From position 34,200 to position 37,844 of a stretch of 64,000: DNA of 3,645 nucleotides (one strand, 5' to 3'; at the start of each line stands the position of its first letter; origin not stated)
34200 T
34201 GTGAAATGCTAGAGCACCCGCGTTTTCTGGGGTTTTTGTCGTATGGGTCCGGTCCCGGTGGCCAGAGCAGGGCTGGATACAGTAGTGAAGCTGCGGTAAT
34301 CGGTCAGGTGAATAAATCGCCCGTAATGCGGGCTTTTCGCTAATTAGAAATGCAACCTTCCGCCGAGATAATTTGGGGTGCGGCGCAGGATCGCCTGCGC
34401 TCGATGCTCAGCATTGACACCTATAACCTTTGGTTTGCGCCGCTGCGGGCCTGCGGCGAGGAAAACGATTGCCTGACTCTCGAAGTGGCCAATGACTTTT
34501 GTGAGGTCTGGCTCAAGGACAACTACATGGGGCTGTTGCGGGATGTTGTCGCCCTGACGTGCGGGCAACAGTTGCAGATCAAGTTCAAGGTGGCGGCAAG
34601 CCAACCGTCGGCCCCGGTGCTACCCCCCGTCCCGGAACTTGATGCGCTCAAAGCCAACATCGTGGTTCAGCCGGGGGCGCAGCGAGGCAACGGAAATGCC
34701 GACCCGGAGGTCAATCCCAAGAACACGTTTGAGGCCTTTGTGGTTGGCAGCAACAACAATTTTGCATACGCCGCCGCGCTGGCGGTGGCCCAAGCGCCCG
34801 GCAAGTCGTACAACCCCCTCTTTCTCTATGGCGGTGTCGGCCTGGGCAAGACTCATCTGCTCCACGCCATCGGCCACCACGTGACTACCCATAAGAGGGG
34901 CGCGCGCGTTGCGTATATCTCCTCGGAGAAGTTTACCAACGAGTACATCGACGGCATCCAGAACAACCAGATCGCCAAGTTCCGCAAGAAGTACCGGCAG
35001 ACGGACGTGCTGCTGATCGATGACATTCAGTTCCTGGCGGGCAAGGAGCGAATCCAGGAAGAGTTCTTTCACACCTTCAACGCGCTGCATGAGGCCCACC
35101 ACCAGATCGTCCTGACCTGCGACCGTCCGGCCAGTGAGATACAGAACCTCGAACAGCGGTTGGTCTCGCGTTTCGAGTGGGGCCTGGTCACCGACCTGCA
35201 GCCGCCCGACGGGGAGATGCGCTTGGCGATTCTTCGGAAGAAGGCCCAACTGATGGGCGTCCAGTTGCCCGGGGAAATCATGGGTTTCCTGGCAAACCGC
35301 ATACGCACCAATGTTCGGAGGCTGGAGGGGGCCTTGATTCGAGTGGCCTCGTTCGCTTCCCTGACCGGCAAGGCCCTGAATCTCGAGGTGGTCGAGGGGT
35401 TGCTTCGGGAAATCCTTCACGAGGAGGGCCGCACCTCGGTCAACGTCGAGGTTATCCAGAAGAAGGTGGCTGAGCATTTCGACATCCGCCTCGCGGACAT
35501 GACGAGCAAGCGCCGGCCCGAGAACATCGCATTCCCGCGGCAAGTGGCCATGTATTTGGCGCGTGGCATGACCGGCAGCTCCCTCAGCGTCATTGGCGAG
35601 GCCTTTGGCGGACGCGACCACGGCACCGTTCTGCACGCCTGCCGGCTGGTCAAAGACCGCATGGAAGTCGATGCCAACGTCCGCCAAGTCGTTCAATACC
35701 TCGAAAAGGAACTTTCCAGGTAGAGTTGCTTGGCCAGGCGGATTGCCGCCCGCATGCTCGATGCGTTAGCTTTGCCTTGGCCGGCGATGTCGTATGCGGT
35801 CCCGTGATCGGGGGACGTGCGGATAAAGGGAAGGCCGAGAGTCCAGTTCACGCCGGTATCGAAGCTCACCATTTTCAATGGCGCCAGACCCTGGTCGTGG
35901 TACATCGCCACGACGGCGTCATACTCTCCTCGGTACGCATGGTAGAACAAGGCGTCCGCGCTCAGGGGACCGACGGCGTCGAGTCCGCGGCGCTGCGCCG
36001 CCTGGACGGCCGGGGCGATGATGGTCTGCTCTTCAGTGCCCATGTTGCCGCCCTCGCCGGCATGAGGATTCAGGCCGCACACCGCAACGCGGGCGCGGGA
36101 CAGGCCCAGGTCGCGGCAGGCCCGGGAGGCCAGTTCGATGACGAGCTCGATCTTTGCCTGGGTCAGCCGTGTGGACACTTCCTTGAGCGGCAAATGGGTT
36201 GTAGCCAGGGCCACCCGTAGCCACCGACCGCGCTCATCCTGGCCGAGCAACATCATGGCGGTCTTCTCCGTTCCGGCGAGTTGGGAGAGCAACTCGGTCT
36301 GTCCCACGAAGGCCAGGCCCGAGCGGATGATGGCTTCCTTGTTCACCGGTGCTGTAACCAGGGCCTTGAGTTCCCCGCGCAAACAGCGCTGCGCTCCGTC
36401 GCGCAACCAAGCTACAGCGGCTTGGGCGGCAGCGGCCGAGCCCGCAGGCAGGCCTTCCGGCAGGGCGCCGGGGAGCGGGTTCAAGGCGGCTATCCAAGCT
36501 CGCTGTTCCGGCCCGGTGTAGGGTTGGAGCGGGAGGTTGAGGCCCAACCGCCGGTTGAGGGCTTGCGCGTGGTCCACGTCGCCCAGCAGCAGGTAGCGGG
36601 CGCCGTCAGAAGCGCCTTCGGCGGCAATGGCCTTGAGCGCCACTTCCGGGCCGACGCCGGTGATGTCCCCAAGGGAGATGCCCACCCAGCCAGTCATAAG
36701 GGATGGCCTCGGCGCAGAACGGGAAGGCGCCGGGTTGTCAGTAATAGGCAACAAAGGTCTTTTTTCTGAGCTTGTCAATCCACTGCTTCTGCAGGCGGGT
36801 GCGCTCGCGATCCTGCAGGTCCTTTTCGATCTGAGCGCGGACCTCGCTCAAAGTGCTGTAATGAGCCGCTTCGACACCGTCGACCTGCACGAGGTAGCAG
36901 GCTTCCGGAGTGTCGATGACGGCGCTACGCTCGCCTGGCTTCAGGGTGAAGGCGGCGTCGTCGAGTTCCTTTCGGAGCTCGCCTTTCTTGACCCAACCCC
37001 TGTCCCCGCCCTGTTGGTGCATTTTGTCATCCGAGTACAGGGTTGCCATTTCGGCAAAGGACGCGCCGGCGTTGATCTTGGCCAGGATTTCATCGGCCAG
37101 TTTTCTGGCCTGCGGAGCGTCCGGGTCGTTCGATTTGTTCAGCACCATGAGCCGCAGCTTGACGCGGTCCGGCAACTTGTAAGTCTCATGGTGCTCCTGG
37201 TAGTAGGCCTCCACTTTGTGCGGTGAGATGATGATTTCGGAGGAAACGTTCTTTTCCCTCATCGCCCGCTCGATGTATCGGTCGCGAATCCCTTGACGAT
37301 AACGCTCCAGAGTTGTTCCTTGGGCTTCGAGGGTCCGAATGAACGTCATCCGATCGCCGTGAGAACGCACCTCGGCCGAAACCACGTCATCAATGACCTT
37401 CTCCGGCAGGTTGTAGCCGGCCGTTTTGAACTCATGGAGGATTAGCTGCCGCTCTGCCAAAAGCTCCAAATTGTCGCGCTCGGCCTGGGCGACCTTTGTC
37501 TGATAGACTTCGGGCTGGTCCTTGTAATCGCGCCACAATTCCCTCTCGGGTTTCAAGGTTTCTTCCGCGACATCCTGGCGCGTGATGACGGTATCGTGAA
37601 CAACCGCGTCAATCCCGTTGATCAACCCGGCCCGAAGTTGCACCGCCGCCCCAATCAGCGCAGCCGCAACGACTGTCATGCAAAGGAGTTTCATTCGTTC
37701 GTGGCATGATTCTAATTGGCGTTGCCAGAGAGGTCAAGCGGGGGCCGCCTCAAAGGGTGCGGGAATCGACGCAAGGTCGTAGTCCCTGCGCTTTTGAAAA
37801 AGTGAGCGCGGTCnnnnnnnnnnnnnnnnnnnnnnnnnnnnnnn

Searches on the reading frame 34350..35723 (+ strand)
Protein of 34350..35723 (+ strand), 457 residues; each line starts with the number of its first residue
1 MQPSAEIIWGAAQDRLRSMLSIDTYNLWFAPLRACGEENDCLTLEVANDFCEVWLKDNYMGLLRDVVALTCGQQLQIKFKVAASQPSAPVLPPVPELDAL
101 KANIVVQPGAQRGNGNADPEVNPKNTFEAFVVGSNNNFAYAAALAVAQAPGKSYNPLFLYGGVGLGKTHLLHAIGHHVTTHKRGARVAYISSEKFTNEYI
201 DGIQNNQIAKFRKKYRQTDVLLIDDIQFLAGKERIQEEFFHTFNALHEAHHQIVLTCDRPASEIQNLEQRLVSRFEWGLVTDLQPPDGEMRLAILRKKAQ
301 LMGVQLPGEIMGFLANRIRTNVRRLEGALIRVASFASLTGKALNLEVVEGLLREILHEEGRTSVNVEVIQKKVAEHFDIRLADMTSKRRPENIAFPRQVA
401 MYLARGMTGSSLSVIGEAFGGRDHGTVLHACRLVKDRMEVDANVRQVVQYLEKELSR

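Call 60: search_protein_families(library=pfam, proteins=[window:34350-35723:+], max_evalue=0.00001)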
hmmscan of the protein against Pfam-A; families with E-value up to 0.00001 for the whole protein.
window:34350-35723:+ (457 aa): 5 families
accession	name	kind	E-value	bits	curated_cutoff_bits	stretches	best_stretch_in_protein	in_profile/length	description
PF00308.24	Bac_DnaA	-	6.3e-73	244.7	23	1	122-282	2-162/162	Bacterial DnaA ATPAse domain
PF08299.17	Bac_DnaA_C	-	1.5e-28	99.1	31.5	1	366-432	1-67/69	Bacterial dnaA protein helix-turn-helix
PF11638.13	DnaA_N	-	1.8e-11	44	24.6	1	8-67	3-63/65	DnaA N-terminal domain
PF01695.23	IstB_IS21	-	1.8e-09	37.9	24.1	1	157-263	95-198/238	IstB-like ATP binding protein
PF00004.35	AAA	-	4.6e-09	37.3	21.2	1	158-276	2-124/131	ATPase family associated with various cellular activities (AAA)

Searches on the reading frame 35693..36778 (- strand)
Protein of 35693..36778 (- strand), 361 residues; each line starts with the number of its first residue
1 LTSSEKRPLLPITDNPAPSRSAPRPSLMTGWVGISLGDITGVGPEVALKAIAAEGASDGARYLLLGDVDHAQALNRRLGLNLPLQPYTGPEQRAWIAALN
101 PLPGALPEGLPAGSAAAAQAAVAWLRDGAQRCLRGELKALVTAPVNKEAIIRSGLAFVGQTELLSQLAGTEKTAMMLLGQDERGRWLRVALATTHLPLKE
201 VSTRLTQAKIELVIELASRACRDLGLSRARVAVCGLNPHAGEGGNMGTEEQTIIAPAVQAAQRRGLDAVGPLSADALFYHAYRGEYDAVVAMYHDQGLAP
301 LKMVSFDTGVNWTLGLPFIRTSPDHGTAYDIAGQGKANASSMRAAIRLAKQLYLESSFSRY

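Call 60: search_protein_families(library=pfam, proteins=[window:35693-36778:-], max_evalue=0.00001)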
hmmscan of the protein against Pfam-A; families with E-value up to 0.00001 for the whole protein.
window:35693-36778:- (361 aa): 1 family
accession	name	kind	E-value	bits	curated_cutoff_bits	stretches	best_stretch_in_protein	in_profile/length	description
PF04166.17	PdxA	-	7.1e-99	331.2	27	1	111-349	52-286/286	Pyridoxal phosphate biosynthetic protein PdxA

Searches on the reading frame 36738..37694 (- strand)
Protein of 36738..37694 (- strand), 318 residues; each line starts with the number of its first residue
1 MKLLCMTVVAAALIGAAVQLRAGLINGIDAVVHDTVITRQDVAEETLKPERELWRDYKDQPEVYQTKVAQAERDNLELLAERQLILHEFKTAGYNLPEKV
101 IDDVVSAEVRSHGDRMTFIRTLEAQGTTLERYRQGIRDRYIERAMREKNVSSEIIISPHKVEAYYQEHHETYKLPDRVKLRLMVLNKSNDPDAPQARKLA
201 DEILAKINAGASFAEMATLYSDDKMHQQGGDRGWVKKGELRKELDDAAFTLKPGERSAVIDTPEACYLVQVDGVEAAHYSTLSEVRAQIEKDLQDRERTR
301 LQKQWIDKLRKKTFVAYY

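Call 60: search_protein_families(library=pfam, proteins=[window:36738-37694:-], max_evalue=0.00001)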
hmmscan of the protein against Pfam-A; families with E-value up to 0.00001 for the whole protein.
window:36738-37694:- (318 aa): 3 families
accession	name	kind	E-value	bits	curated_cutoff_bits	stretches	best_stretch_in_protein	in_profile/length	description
PF13616.12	Rotamase_3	-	7.2e-20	72.1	22.5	1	173-272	11-113/116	PPIC-type PPIASE domain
PF00639.27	Rotamase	-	4e-17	63.4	21.7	1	188-272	10-96/97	PPIC-type PPIASE domain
PF13145.12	Rotamase_2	-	2.1e-16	61.3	27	1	157-286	2-120/121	PPIC-type PPIASE domain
